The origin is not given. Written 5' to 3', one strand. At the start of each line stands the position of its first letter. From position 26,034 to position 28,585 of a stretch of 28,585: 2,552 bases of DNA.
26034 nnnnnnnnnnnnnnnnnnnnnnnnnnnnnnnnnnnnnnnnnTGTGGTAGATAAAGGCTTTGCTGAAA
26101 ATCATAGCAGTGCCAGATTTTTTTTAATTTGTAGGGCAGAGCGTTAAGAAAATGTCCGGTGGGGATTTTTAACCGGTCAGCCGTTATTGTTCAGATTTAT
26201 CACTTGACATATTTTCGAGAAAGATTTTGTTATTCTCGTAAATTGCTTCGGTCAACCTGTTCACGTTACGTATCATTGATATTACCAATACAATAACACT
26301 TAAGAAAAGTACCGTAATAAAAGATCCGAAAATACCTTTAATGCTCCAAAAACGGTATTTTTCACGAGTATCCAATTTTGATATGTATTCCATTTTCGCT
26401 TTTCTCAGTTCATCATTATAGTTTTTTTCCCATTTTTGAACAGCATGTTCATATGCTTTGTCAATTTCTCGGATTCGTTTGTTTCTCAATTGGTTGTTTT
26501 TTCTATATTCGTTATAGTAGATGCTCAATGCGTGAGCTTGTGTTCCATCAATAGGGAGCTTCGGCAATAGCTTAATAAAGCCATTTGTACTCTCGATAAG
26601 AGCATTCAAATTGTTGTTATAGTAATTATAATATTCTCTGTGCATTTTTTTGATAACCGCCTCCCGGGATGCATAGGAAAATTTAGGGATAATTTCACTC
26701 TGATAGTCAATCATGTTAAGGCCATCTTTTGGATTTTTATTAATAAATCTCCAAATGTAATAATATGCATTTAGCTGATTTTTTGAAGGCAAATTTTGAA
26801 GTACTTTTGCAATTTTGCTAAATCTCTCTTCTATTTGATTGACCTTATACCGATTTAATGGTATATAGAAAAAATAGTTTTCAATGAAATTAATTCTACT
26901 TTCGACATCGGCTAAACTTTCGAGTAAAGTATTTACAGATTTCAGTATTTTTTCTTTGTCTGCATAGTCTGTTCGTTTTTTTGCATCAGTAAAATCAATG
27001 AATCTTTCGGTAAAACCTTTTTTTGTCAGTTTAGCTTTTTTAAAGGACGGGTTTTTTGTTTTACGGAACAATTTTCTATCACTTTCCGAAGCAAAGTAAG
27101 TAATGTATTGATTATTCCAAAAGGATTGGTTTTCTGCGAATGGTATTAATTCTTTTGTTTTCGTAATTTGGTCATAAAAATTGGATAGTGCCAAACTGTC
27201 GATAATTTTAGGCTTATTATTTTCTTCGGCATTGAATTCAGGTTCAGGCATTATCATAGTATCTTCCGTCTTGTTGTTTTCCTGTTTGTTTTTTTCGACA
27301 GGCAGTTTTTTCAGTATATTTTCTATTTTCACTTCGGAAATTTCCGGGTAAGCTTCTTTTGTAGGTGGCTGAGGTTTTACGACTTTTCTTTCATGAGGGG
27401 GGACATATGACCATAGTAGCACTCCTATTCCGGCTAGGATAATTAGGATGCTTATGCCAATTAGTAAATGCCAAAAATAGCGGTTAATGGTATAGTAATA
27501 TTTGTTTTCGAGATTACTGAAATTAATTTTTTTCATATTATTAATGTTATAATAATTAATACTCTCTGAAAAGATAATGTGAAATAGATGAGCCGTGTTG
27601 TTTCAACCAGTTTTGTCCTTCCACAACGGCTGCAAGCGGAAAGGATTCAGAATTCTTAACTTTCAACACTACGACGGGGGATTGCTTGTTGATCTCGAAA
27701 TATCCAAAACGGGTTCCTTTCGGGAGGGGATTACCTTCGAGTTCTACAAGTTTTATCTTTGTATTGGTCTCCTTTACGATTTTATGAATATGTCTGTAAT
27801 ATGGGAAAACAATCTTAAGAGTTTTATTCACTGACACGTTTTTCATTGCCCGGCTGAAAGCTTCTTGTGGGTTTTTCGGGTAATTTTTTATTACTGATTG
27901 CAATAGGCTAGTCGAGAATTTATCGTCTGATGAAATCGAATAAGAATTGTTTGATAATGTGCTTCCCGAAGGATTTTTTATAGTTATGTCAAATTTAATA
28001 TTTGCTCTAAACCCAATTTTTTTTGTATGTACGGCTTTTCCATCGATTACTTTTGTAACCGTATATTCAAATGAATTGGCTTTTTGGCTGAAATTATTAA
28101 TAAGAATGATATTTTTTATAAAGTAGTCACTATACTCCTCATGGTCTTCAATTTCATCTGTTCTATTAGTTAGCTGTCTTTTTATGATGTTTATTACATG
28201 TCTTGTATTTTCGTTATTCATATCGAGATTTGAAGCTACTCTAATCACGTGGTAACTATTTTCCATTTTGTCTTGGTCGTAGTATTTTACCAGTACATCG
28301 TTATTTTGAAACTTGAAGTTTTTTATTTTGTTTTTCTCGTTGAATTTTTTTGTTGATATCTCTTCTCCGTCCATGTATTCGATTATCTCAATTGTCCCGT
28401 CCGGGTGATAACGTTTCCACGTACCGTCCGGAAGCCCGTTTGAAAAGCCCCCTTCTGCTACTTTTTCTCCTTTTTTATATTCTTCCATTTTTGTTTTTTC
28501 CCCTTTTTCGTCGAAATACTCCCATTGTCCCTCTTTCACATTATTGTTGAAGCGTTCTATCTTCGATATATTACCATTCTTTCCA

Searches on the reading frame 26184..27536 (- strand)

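Call 28: search_protein_families(library=pfam, proteins=[window:26184-27536:-], max_evalue=0.001)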
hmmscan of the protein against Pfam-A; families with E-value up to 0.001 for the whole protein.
window:26184-27536:- (450 aa): 0 families

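Call 77: search_protein_families(library=pfam, proteins=[window:26184-27536:-], max_evalue=0.1)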
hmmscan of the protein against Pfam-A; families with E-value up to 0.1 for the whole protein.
window:26184-27536:- (450 aa): 1 family
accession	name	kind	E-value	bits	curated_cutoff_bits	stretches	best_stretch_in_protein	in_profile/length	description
PF13179.11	DUF4006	-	0.01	16.2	22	1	396-445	7-58/64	Family of unknown function (DUF4006)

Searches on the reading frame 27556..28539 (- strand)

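Call 77: search_protein_families(library=pfam, proteins=[window:27556-28539:-], max_evalue=0.1)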
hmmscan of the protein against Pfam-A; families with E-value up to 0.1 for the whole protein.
window:27556-28539:- (327 aa): 3 families
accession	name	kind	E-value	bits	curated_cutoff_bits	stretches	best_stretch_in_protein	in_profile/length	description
PF07661.19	MORN_2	-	0.00032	21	29.6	1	38-54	2-18/22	MORN repeat variant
PF07202.18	Tcp10_C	-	0.023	14.8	36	1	37-58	10-30/35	T-complex protein 10 C-terminus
PF21621.3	MPI_cupin_dom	-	0.075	13.5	27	0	280-319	10-49/79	Mannose-6-phosphate isomerase, cupin domain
